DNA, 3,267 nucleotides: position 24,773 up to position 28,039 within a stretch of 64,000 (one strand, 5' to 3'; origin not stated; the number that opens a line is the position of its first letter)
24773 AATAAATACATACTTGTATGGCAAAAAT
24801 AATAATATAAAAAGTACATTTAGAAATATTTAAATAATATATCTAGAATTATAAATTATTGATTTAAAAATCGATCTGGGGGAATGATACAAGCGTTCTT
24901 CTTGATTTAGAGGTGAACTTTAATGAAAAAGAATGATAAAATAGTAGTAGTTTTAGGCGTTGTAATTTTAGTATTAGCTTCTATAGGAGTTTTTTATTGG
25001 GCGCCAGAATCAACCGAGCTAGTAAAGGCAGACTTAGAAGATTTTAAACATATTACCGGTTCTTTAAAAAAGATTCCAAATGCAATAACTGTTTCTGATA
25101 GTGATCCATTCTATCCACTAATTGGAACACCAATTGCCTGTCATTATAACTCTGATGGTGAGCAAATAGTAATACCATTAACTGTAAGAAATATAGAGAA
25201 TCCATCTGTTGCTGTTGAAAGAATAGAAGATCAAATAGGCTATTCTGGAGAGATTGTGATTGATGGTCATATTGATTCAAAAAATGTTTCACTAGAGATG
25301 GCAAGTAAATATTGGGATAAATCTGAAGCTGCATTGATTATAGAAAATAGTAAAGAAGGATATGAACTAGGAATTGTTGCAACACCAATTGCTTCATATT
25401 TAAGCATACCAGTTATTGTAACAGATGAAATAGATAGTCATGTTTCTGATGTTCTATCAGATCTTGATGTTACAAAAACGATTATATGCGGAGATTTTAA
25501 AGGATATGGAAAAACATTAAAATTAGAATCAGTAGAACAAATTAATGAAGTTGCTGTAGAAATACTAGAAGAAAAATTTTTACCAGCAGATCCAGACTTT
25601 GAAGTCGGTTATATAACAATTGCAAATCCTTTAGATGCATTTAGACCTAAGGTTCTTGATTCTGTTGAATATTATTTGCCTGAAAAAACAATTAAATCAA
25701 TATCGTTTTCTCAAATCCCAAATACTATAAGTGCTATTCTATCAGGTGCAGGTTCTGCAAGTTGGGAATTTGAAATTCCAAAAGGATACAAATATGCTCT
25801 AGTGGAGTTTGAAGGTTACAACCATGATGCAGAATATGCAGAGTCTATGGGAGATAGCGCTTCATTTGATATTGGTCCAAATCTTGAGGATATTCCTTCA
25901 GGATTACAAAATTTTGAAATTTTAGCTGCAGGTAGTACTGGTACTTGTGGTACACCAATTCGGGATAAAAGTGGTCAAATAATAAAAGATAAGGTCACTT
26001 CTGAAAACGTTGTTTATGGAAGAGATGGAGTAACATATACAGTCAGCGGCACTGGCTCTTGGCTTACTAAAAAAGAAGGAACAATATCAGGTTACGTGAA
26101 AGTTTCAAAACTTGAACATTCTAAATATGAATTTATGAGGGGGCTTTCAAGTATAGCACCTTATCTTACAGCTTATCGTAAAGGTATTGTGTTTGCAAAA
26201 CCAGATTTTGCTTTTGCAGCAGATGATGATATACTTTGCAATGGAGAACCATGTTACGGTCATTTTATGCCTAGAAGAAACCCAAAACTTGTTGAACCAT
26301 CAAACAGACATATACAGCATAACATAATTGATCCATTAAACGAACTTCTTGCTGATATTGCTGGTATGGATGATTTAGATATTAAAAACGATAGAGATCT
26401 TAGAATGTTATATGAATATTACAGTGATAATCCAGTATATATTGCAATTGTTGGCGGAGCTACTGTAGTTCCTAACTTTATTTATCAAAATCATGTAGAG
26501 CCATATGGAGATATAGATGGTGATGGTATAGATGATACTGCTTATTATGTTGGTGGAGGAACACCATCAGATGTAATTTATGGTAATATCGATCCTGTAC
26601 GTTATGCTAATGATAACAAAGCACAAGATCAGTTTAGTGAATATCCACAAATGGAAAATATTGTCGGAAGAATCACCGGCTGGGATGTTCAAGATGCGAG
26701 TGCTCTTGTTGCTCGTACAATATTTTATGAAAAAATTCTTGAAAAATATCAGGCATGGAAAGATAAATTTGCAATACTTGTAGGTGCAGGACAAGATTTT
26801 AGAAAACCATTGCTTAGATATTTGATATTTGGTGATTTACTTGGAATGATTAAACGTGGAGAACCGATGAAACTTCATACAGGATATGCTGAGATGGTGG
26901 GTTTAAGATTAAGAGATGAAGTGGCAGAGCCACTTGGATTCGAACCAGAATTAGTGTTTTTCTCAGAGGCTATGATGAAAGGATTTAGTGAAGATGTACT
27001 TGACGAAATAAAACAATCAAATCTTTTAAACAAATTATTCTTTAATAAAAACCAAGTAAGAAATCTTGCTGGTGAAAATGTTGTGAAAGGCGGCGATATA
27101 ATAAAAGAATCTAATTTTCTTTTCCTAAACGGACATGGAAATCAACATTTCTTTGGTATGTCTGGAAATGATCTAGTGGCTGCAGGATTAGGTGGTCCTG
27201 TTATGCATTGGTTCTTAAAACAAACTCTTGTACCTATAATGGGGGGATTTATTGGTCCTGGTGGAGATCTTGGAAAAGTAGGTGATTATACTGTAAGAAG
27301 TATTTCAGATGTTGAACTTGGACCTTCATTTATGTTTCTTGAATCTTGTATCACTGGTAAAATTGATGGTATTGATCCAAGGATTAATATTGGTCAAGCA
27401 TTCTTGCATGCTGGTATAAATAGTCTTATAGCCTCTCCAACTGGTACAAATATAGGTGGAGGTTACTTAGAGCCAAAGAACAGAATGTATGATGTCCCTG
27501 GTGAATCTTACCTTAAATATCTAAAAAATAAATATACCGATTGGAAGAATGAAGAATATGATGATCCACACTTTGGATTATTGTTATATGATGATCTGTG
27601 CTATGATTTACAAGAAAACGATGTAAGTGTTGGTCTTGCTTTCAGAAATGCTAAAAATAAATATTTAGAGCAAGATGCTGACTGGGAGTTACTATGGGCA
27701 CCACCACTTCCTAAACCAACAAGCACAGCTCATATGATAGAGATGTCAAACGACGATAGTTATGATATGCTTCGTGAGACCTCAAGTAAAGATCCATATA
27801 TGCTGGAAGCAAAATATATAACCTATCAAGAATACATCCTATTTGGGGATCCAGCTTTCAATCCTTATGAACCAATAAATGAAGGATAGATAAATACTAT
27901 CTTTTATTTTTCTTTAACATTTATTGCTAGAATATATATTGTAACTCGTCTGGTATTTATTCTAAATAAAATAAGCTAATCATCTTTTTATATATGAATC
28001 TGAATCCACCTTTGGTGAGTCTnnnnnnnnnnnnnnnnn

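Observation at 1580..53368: Shared C-terminal module in at least eight secreted proteins: PKD-like domain, then basic 'PK(S/T)K' motif, then a 20-30-aa amphipathic hydrophobic tail; this may be an uncharacterised sorting or anchoring signal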

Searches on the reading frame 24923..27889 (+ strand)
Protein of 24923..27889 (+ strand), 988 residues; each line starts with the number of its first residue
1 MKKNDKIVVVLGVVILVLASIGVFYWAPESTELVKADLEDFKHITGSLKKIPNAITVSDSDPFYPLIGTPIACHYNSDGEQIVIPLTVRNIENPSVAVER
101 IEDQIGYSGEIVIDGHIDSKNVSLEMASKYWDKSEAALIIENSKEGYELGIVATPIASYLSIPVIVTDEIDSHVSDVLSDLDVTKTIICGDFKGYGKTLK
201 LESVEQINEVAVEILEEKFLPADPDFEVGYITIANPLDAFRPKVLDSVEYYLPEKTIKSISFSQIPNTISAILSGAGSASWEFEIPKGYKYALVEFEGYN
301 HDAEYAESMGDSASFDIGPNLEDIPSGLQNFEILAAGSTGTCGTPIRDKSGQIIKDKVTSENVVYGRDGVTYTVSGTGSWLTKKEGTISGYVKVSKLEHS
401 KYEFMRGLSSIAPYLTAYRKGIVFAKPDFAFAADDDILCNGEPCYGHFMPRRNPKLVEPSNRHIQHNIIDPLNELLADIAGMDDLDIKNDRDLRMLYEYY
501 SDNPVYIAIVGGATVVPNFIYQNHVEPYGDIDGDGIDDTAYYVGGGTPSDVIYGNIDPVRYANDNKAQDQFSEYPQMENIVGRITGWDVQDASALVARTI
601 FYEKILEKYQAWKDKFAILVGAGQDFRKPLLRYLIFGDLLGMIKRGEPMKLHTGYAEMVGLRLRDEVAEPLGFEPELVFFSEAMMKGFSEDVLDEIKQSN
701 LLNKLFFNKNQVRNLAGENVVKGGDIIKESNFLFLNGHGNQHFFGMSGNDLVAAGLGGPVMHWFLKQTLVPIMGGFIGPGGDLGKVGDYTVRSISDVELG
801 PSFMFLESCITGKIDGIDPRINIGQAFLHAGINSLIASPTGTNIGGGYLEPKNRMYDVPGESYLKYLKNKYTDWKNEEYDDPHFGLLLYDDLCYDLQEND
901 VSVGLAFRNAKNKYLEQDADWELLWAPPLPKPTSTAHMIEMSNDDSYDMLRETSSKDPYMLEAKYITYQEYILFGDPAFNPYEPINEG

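Call 40: search_protein_families(library=pfam, proteins=[window:24923-27889:+], max_evalue=0.001)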
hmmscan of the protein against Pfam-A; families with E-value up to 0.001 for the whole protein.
window:24923-27889:+ (988 aa): 1 family
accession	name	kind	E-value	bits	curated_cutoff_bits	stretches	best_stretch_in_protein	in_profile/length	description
PF01364.23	Peptidase_C25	-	9.8e-15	55.1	23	1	493-980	53-373/374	Peptidase family C25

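Call 55: search_protein_families(library=ncbifam, proteins=[window:24923-27889:+], max_evalue=0.01)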
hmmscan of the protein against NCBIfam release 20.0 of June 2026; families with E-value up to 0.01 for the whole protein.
window:24923-27889:+ (988 aa): 0 families
